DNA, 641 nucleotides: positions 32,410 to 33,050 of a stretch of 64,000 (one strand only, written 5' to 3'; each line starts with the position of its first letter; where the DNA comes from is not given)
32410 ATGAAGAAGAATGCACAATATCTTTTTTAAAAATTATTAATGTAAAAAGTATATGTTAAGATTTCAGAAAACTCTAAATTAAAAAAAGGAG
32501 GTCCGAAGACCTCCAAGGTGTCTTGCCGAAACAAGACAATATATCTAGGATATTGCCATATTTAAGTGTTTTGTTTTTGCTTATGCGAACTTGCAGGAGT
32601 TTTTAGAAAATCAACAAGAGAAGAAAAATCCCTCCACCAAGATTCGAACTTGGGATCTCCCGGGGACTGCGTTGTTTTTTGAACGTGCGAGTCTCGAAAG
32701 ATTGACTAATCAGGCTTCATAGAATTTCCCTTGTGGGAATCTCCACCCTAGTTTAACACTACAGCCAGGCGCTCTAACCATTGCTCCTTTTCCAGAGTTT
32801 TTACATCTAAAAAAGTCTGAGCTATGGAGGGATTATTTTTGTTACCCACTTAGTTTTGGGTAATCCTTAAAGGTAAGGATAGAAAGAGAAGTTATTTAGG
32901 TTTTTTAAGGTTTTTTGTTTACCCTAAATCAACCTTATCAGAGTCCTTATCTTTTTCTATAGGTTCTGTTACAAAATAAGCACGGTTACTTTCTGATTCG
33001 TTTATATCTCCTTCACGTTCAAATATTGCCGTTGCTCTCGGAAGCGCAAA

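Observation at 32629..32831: Candidate tRNA-Tyr(GUA) with two introns, one in the D-loop and one of about 95 nt in the anticodon loop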

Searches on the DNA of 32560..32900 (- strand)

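Call 15: search_rna_families(source=window, start=32560, end=32900, threshold=evalue, max_evalue=10, show_alignments=4)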
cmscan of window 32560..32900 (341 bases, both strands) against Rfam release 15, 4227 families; matches with E-value up to 10: 3.
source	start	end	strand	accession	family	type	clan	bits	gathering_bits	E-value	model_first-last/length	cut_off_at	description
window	32779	32889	-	RF01873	PISRT1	Gene; lncRNA;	-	21.1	70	1.5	1-107/107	no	Polled intersex syndrome regulated transcript 1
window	32727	32872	-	RF02161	PART1_3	Gene; lncRNA;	-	17.6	40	0.1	1-131/131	no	Prostate androgen-regulated transcript 1 conserved region 3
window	32720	32799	+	RF00519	suhB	Gene; sRNA;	CL00108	14.5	41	1.6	1-77/77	no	Makes More Granules Regulator RNA (mmgR)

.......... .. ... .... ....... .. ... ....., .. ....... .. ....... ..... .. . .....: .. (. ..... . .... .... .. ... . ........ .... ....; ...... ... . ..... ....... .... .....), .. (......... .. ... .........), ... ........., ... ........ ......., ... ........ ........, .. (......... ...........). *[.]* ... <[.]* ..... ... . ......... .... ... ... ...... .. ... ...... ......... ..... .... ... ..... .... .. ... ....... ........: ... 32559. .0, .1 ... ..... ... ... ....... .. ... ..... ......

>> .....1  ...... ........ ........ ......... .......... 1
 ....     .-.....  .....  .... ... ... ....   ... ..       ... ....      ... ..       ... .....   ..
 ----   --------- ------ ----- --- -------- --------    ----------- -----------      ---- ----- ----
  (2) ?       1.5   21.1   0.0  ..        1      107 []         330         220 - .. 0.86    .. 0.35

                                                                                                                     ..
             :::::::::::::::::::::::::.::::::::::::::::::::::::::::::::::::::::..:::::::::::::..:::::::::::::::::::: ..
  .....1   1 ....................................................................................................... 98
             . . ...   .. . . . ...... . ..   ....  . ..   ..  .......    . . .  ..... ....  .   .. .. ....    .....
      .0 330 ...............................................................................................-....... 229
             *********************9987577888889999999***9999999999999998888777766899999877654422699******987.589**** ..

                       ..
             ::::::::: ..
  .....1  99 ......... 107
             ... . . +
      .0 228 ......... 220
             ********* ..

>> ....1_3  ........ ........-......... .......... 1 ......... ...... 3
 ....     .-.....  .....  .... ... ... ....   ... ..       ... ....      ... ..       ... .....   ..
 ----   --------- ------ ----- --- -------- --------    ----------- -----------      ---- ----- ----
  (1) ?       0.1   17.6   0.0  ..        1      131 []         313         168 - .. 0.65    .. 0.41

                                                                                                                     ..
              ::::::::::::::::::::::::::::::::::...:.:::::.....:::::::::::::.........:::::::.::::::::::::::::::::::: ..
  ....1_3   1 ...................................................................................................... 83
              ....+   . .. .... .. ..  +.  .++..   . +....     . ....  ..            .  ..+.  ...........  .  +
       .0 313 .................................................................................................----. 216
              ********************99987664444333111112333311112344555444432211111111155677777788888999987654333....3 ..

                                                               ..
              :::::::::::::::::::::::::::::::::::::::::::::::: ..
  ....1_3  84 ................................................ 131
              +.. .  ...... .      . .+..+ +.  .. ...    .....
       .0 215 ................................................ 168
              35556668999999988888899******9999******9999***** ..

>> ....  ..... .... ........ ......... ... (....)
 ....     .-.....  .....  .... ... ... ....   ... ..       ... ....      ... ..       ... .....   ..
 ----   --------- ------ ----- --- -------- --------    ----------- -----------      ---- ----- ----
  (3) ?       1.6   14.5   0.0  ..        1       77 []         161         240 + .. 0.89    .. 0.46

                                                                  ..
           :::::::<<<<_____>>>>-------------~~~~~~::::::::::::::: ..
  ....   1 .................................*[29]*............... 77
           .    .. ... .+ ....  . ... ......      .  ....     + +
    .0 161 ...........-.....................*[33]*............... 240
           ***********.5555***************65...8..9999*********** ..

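Call 48: build_rna_model(alignment_id=A2, structure=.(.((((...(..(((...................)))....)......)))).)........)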
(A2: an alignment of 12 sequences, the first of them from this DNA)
Model R1 built from alignment A2 (12 sequences, 63 columns); structure: as given.
model positions 50; base pairs 9; branch points 0; effective number of sequences 10.32; information 1.106 bits per position. Calibrated on 0.2 Mb of random sequence (short: E-values are rough).
structure used (alignment columns):
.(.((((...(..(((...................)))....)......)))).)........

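Call 49: search_with_rna_model(model_id=R1, sources=[window, L001, L002, L003, L004, L005, L006, L007, L008, L009, L010, L011, L012, L013, L014, L015, L016, L017, L018, L019, L020, L021, L022], max_evalue=1, make_alignment=true)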
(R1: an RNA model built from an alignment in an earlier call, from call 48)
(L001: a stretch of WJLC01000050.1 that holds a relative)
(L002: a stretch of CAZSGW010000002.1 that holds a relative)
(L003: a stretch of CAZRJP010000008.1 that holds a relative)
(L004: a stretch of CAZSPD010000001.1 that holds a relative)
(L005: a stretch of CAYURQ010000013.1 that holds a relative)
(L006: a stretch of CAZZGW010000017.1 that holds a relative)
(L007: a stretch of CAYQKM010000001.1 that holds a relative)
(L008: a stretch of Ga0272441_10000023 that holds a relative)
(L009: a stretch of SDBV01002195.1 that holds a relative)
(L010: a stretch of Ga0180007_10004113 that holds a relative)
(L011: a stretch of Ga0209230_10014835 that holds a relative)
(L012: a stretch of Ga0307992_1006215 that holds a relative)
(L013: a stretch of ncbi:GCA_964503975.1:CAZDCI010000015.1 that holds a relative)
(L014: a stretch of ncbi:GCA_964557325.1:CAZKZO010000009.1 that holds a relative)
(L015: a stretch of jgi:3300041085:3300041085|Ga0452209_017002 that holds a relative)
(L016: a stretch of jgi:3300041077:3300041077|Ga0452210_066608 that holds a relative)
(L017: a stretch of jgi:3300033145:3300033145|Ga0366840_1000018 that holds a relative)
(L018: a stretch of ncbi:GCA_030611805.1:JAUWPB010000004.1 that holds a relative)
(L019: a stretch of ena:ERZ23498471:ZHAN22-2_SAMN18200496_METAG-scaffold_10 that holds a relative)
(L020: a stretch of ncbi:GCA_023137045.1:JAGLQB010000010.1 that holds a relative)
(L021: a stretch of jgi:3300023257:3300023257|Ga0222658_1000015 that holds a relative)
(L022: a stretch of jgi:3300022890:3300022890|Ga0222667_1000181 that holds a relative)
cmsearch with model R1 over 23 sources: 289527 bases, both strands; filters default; matches with E-value up to 1: 16.
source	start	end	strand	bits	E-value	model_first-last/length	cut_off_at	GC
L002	5488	5542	+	64.5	2.2e-12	1-50/50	no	0.35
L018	12669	12717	+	64.3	2.4e-12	1-50/50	no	0.35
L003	1171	1218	-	64.3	2.5e-12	1-50/50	no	0.44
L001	5562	5616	+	63.6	3.5e-12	1-50/50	no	0.4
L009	5449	5498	+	62.9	5.2e-12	1-50/50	no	0.4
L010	1139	1193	+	61.5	1.1e-11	1-50/50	no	0.35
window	32702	32751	-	60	2.5e-11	1-50/50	no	0.44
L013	4804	4862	+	59.1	4.1e-11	1-50/50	no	0.49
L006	2376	2424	-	58.2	6.4e-11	1-50/50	no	0.43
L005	4150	4212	+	58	7.2e-11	1-50/50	no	0.33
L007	7133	7181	+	57.9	7.5e-11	1-50/50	no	0.37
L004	2484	2531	-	56.5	1.6e-10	1-50/50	no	0.42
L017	11853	11901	+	55.3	3.1e-10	1-50/50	no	0.45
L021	11444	11492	+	49.5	7.2e-09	1-50/50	no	0.53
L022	3949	3997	+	49.5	7.2e-09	1-50/50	no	0.53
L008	3146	3196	-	49.4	7.7e-09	1-50/50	no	0.37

Alignment A3: 16 matches aligned to the model, 63 columns, each read 5' to 3' on its own strand. Consensus structure (alignment columns), stored with it:
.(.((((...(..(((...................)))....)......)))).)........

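Call 72: search_with_rna_model(model_id=R1, sources=[L023, L024, L025, L026, L027, L028, L029, L030, L031, L032], max_evalue=0.01, make_alignment=true)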
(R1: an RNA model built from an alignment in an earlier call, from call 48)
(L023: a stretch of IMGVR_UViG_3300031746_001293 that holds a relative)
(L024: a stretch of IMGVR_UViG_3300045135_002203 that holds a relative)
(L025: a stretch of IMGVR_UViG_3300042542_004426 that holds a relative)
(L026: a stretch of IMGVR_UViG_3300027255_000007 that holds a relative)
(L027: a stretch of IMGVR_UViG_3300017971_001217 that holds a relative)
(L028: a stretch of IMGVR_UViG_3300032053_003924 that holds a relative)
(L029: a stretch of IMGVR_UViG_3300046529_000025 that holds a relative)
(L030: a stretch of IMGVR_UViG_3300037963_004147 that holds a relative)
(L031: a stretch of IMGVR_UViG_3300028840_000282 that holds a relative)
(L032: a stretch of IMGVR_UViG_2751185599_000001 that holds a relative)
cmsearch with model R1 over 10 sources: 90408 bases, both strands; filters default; matches with E-value up to 0.01: 0.
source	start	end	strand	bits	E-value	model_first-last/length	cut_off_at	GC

No alignment was stored: fewer than two matches.

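Call 77: search_with_rna_model(model_id=R1, sources=[L033, L034, L035, L036, L037, L038, L039, L040, L041, L042, L043, L044, L014, L015, L019], max_evalue=1)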
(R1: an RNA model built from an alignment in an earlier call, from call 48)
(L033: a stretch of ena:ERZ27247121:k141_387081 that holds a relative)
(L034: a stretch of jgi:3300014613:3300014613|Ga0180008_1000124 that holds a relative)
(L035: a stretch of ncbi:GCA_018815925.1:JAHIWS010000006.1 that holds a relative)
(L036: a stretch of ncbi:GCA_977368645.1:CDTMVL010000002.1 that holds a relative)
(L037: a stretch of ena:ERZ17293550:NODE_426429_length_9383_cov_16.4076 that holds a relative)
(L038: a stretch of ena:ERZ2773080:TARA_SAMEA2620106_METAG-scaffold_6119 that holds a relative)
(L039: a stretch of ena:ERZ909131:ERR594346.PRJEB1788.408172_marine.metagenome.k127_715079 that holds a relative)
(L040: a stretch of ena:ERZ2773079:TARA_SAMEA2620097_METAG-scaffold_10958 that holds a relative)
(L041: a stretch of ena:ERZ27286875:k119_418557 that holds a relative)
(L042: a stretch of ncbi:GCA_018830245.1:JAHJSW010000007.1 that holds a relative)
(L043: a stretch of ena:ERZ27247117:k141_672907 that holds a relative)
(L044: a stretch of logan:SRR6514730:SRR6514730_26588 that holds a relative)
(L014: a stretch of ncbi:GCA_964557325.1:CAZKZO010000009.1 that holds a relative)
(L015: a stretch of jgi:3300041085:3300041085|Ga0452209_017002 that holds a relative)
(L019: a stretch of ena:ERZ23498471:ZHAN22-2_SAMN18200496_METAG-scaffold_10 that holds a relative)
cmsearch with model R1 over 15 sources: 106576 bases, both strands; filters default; matches with E-value up to 1: 12.
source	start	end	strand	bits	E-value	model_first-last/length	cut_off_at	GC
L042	4584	4631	+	65.2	5.5e-13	1-50/50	no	0.35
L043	4584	4631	+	65.2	5.5e-13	1-50/50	no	0.35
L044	2952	2999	+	65.2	5.5e-13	1-50/50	no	0.35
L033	5120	5177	+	58.5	2.1e-11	1-50/50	no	0.34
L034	5120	5177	+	58.5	2.1e-11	1-50/50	no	0.34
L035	5120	5177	+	58.5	2.1e-11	1-50/50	no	0.34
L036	4790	4837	+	56.4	6.5e-11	1-50/50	no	0.31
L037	4790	4837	+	56.4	6.5e-11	1-50/50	no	0.31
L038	4328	4375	+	56.4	6.5e-11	1-50/50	no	0.31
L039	4790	4837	+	56.4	6.5e-11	1-50/50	no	0.31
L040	4475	4522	+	56.4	6.5e-11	1-50/50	no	0.31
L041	4790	4837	+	56.4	6.5e-11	1-50/50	no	0.31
